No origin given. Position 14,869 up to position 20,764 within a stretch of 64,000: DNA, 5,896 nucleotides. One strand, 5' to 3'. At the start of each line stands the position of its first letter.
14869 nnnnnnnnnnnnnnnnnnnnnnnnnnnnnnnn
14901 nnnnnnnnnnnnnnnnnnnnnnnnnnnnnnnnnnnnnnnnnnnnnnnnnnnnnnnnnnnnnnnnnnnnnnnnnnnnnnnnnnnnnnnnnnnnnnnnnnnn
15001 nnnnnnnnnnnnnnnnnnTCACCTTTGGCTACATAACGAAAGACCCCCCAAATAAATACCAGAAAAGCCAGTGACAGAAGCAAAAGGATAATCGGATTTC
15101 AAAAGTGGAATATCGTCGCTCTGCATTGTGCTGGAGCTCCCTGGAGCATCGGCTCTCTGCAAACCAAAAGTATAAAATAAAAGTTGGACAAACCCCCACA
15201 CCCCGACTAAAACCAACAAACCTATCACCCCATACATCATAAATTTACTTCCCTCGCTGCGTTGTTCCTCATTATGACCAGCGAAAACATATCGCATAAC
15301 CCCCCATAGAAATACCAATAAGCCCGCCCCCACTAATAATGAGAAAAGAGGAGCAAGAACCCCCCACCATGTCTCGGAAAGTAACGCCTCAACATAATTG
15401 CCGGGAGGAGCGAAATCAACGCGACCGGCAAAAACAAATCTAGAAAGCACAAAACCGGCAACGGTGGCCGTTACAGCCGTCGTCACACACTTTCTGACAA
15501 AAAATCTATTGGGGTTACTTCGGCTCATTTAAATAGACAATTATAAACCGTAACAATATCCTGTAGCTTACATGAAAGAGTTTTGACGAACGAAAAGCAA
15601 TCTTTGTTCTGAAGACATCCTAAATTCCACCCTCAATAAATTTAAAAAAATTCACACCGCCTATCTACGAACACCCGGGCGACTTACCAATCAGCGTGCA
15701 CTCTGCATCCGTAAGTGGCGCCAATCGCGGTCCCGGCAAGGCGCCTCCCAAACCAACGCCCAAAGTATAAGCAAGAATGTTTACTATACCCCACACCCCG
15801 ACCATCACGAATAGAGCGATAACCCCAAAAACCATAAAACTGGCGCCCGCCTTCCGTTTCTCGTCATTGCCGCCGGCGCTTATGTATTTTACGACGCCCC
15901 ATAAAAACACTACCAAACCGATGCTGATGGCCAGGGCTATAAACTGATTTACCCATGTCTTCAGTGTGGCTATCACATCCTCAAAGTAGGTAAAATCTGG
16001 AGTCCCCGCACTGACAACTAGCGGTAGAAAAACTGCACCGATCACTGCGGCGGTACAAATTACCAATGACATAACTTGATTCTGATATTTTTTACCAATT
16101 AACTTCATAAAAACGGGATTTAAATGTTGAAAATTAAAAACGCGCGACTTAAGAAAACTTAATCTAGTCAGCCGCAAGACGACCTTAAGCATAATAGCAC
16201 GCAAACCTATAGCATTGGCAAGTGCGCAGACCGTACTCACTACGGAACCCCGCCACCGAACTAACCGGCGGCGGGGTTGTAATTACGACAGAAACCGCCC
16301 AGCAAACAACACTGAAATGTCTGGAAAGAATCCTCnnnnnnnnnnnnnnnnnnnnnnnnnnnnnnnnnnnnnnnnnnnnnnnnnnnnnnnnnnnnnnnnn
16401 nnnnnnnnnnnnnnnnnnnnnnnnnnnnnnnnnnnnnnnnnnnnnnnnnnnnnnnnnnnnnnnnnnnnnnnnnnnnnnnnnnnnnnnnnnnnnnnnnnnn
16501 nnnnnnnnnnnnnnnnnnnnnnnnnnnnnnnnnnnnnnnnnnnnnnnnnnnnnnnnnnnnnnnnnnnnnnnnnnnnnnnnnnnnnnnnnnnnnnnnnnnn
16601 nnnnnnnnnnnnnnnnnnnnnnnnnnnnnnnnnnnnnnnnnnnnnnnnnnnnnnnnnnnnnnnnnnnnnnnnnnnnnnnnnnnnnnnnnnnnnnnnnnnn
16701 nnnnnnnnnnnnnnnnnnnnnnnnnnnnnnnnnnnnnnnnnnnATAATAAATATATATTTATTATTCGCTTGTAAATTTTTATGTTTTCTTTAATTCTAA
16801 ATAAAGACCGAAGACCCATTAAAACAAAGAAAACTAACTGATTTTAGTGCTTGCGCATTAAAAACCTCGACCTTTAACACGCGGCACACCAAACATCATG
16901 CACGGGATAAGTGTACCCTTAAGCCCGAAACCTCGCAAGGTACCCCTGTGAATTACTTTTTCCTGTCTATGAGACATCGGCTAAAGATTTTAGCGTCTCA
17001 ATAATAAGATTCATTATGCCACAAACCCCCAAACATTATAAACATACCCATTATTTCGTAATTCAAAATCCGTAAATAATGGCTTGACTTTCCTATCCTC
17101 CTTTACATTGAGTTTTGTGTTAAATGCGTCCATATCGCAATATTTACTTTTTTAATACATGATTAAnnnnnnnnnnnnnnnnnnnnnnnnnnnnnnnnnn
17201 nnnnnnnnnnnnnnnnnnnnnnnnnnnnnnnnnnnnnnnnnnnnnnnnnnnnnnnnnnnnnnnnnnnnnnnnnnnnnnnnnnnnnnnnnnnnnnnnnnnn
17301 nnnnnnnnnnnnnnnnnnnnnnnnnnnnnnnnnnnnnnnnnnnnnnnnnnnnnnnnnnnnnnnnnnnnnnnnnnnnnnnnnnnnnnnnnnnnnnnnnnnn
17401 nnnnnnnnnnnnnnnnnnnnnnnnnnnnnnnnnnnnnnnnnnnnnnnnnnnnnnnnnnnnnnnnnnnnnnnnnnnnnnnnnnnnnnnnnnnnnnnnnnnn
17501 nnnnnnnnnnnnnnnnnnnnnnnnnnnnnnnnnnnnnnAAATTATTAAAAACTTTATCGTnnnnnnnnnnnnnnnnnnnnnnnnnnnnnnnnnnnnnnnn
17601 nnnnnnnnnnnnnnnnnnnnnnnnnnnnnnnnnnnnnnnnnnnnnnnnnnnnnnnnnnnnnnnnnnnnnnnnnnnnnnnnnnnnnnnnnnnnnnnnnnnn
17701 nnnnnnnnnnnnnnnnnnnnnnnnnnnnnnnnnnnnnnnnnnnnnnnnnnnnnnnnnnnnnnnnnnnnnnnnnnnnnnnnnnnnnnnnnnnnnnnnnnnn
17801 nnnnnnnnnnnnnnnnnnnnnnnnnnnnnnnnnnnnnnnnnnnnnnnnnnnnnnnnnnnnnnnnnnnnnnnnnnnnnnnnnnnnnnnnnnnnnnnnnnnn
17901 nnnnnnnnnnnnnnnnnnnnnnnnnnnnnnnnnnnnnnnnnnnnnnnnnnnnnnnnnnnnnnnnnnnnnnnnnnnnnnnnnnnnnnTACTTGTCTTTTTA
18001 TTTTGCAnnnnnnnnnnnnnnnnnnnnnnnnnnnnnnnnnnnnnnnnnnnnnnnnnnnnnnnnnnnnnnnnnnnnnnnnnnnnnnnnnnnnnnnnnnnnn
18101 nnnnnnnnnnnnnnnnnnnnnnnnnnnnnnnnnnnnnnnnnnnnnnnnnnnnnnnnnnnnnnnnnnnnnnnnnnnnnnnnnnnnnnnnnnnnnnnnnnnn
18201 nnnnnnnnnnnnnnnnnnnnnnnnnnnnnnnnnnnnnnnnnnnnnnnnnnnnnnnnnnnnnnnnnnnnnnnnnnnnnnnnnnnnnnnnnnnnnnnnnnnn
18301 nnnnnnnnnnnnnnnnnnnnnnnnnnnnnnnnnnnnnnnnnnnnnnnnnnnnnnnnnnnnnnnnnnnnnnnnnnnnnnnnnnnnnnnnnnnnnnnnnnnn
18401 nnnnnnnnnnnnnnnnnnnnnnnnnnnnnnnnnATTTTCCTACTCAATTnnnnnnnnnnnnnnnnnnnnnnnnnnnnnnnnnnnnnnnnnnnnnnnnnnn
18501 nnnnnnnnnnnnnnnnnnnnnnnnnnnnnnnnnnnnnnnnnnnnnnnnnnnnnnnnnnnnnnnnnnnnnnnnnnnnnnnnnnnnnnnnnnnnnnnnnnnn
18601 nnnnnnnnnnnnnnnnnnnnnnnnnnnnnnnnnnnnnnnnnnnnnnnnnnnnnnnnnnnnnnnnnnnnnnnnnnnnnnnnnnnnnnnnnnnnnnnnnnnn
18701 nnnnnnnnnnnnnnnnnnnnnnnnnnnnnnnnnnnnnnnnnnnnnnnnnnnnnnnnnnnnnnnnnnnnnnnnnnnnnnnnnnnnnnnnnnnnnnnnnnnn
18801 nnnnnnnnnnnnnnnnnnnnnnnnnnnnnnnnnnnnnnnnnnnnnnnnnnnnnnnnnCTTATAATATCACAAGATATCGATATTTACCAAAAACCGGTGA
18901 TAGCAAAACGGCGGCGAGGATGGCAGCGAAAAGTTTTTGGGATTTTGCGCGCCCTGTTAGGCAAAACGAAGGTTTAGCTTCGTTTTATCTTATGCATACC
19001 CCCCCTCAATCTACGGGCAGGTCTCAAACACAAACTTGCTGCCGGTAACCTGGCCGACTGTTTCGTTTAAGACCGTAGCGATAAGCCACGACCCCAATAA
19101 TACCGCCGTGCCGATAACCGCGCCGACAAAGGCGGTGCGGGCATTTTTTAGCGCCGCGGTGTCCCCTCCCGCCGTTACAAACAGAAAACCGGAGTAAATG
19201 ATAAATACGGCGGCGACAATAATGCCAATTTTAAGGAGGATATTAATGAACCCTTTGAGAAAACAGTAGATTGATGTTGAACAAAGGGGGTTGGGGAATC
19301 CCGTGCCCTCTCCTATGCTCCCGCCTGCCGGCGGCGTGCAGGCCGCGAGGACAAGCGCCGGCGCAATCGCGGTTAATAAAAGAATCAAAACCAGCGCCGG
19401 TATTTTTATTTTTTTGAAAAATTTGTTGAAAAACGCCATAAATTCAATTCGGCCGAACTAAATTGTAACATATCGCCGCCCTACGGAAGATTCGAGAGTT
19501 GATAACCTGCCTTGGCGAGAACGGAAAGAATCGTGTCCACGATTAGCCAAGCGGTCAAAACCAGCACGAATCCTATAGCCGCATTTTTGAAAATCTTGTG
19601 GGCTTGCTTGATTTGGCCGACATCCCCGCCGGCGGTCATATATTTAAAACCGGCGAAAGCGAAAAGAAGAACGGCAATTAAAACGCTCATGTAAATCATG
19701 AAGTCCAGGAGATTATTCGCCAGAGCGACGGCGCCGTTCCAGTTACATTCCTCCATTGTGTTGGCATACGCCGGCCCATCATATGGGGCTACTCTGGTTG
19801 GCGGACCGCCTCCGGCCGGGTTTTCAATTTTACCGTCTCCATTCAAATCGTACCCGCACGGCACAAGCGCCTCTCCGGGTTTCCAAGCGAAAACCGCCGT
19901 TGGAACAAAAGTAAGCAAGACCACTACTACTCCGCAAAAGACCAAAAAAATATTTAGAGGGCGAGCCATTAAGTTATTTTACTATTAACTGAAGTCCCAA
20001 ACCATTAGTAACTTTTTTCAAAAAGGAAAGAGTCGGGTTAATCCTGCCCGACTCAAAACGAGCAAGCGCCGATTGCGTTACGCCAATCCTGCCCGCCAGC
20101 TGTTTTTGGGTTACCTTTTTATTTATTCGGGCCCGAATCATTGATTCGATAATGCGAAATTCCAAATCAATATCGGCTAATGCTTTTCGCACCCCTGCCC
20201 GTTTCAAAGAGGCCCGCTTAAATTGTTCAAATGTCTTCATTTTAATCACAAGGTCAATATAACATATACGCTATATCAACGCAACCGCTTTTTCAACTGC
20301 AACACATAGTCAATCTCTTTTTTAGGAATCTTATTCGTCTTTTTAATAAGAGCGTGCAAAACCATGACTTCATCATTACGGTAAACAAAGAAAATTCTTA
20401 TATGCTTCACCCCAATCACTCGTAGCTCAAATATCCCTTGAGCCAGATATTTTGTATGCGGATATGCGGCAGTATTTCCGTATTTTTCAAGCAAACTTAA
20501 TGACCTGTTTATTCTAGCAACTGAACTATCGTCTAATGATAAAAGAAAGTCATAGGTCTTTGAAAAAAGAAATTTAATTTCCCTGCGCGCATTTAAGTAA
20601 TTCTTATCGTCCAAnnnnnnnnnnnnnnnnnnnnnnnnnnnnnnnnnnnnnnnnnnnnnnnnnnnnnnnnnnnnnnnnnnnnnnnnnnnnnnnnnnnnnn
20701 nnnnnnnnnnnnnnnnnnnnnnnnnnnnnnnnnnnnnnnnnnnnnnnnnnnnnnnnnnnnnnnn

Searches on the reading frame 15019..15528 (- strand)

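Call 33: search_protein_families(library=pfam, proteins=[window:15019-15528:-])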
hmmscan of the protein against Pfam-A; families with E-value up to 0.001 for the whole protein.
window:15019-15528:- (169 aa): 1 family
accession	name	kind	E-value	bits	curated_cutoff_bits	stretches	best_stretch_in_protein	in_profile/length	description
PF18895.5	T4SS_pilin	-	3.2e-08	34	26.6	1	53-117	7-71/71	Type IV secretion system pilin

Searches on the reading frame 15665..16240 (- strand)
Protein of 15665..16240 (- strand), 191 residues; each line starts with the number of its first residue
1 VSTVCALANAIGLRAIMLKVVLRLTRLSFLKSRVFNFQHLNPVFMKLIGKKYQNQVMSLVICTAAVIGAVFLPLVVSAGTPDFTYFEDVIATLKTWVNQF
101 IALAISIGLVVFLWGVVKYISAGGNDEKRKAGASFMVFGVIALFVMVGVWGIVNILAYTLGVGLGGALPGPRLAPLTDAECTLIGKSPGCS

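Call 33: search_protein_families(library=pfam, proteins=[window:15665-16240:-])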
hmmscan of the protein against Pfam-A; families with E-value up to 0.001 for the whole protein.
window:15665-16240:- (191 aa): 1 family
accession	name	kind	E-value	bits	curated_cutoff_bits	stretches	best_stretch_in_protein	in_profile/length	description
PF18895.5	T4SS_pilin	-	0.00017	22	26.6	1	92-156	8-71/71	Type IV secretion system pilin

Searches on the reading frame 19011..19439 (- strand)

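Call 7: search_protein_families(library=pfam, proteins=[window:19011-19439:-])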
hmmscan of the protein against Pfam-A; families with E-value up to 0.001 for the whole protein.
window:19011-19439:- (142 aa): 1 family
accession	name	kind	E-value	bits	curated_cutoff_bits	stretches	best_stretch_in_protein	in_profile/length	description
PF18895.5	T4SS_pilin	-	0.00025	21.5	26.6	1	56-124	4-71/71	Type IV secretion system pilin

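Call 8: search_protein_families(library=ncbifam, proteins=[window:19011-19439:-])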
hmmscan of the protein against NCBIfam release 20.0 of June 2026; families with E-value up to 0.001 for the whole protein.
window:19011-19439:- (142 aa): 0 families

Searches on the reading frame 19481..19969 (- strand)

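Call 7: search_protein_families(library=pfam, proteins=[window:19481-19969:-])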
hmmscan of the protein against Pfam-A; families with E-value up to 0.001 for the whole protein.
window:19481-19969:- (162 aa): 1 family
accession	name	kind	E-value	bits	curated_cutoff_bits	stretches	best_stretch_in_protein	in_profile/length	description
PF18895.5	T4SS_pilin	-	2.5e-12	47.1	26.6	1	81-147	6-71/71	Type IV secretion system pilin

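Call 8: search_protein_families(library=ncbifam, proteins=[window:19481-19969:-])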
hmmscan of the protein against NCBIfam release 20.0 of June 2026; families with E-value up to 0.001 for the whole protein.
window:19481-19969:- (162 aa): 1 family
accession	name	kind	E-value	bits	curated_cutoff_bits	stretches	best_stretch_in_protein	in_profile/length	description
NF045849.1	ICE_MMCAP2_0565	equivalog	2.6e-06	27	40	1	94-149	23-78/80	Mbov_0395 family pilin-like conjugal transfer protein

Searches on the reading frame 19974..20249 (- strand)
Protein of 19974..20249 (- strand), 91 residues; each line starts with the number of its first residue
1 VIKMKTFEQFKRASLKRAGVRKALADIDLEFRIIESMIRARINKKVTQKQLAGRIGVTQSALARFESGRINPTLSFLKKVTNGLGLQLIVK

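Call 7: search_protein_families(library=pfam, proteins=[window:19974-20249:-])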
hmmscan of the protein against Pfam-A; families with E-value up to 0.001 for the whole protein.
window:19974-20249:- (91 aa): 4 families
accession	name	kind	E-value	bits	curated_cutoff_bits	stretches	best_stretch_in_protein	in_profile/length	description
PF01381.28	HTH_3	-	1.3e-12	48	23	1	39-87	3-51/55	Helix-turn-helix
PF13560.12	HTH_31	-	3.6e-09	37.2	27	1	40-86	9-56/64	Helix-turn-helix domain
PF12844.13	HTH_19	-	4.2e-08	33.4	30.2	1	40-86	7-53/64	Helix-turn-helix domain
PF22495.2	HTH_92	-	6.6e-06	25.8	27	1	40-71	3-34/45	RsaL-like HTH domain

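Call 8: search_protein_families(library=ncbifam, proteins=[window:19974-20249:-])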
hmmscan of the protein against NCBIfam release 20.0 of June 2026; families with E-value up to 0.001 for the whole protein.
window:19974-20249:- (91 aa): 10 families
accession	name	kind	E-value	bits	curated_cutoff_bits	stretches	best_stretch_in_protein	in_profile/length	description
NF041951.1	phage_RstR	subfamily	1.1e-09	38.5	80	1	34-84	4-54/108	RstR family transcriptional repressor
TIGR00270.2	TIGR00270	equivalog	7.5e-08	32.3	110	1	37-90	79-133/159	multiprotein bridging factor aMBF1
TIGR03070.1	couple_hipB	subfamily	3.1e-07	30.2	71.65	1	40-88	10-58/58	type II toxin-antitoxin system Y4mF family antitoxin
NF007271.0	PRK09726.1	equivalog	3.8e-06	26.8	79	1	37-88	17-68/88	type II toxin-antitoxin system antitoxin HipB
NF047948.1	male_kill_WMK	equivalog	4.1e-06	26.5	300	1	31-87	4-60/300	WO male-killing family protein Wmk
TIGR03830.1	CxxCG_CxxCG_HTH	subfamily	5.9e-06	26.1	61.8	1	35-76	68-109/127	type II TA system antitoxin MqsA family protein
NF006015.0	PRK08154.1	subfamily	5.7e-05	22.4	204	1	35-88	33-86/314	anaerobic benzoate catabolism transcriptional regulator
NF007408.0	PRK09943.1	equivalog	0.00011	21.9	211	1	37-88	12-63/185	HTH-type transcriptional regulator PuuR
NF046032.1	TransRegSlrRBacil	equivalog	0.00014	22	250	1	37-88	5-58/149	HTH-type transcriptional regulator SlrR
NF010465.0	PRK13890.1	equivalog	0.00029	20.9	96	1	37-85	10-58/121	conjugal transfer protein TrbA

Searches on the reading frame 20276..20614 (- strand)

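Call 7: search_protein_families(library=pfam, proteins=[window:20276-20614:-])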
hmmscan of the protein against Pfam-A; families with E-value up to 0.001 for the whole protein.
window:20276-20614:- (112 aa): 1 family
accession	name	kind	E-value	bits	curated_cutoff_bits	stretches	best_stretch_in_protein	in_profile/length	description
PF05973.20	Gp49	-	5.7e-18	65.2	23.9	1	22-108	1-89/90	Phage derived protein Gp49-like (DUF891)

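Call 8: search_protein_families(library=ncbifam, proteins=[window:20276-20614:-])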
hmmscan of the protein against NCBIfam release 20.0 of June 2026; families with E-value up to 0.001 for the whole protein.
window:20276-20614:- (112 aa): 1 family
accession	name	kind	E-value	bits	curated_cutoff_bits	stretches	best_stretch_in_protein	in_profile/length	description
TIGR02683.1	upstrm_HI1419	hypoth_equivalog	0.00074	19.9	62.85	1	26-92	15-78/95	type II toxin-antitoxin system RelE/ParE family toxin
